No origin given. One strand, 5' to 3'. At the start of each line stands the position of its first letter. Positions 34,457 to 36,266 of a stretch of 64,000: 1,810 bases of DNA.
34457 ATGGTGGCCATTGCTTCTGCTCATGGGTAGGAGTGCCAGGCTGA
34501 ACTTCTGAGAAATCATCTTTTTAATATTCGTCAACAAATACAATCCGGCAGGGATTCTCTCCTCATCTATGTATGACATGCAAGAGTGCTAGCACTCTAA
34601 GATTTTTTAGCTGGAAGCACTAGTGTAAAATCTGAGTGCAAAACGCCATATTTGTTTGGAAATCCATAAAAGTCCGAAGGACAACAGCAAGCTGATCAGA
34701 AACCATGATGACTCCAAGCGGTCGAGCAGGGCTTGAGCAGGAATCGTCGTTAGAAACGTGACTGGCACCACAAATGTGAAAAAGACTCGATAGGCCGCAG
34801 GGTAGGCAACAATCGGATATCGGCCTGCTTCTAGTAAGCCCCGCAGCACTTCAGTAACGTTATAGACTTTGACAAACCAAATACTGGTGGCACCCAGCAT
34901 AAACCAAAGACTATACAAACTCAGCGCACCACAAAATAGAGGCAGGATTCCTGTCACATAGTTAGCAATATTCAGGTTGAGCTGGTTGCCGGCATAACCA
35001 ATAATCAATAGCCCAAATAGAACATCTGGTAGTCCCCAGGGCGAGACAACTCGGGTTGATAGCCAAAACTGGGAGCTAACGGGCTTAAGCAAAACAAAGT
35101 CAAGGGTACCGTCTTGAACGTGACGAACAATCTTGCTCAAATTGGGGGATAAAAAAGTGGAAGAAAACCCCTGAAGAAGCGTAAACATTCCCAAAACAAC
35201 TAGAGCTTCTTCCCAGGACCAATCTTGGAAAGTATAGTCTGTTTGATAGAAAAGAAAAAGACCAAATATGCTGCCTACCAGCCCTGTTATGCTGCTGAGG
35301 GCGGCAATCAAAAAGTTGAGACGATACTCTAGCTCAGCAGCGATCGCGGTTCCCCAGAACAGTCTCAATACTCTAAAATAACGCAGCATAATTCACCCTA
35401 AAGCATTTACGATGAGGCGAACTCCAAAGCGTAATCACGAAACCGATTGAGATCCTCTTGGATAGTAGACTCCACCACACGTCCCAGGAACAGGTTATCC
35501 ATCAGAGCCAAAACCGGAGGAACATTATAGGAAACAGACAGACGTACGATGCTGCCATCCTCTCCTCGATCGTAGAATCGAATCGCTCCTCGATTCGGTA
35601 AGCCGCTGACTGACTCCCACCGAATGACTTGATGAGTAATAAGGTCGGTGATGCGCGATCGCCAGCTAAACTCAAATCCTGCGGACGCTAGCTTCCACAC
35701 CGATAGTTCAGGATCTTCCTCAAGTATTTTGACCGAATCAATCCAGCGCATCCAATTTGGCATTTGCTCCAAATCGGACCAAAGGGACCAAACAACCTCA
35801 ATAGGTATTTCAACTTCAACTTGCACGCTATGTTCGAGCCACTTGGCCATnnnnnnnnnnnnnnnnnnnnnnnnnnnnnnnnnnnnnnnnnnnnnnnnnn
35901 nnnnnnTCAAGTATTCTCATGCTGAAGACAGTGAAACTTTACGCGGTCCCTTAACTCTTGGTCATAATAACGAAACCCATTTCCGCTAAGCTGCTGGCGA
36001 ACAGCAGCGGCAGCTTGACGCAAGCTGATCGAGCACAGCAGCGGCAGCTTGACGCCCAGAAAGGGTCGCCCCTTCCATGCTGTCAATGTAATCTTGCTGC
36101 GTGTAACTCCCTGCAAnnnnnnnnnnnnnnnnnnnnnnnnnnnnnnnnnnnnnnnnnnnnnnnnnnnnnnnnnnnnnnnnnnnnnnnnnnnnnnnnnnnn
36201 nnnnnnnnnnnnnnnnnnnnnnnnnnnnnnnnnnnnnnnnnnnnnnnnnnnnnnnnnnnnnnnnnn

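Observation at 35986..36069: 34-bp tandem duplication at the 3' end of pds that frameshifts and truncates phytoene desaturase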

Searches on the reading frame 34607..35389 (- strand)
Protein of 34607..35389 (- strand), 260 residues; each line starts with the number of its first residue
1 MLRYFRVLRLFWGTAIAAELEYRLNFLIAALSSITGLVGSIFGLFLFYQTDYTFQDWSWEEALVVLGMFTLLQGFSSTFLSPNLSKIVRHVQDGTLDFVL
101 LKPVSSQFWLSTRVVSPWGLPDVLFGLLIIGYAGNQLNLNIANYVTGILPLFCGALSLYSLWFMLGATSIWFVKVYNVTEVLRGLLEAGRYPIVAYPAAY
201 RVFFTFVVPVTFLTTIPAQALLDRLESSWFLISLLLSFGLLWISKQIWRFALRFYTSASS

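Call 12: search_protein_families(library=ncbifam, proteins=[window:34607-35389:-])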
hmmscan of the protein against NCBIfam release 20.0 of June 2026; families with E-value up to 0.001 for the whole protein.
window:34607-35389:- (260 aa): 0 families

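Call 24: search_protein_families(library=pfam, proteins=[window:34607-35389:-], max_evalue=0.01)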
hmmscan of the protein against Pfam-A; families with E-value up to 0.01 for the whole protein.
window:34607-35389:- (260 aa): 1 family
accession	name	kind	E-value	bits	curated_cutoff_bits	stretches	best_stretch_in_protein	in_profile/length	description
PF06182.17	ABC2_membrane_6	-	3.5e-70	236.8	22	1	37-259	4-229/229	ABC-2 family transporter protein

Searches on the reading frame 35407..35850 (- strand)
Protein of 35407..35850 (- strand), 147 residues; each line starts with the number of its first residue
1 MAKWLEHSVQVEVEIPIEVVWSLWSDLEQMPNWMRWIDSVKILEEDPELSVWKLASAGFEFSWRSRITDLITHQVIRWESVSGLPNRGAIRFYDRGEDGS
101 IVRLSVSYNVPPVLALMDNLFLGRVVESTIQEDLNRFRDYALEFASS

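Call 12: search_protein_families(library=ncbifam, proteins=[window:35407-35850:-])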
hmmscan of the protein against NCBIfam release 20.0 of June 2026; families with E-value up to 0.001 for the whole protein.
window:35407-35850:- (147 aa): 0 families

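Call 24: search_protein_families(library=pfam, proteins=[window:35407-35850:-], max_evalue=0.01)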
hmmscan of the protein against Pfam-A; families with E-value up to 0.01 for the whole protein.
window:35407-35850:- (147 aa): 2 families
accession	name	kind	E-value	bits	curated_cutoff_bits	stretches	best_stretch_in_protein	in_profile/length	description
PF03364.25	Polyketide_cyc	-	1.4e-20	74.2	23.4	1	13-127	1-115/126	Polyketide cyclase / dehydrase and lipid transport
PF10604.15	Polyketide_cyc2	-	1.9e-13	51.3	27.4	1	8-140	5-140/142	Polyketide cyclase / dehydrase and lipid transport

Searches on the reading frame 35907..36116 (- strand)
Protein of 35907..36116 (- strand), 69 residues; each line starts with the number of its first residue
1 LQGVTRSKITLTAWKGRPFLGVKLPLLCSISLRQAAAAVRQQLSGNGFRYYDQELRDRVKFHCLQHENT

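Call 24: search_protein_families(library=pfam, proteins=[window:35907-36116:-], max_evalue=0.01)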
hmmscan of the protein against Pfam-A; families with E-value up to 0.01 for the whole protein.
window:35907-36116:- (69 aa): 0 families
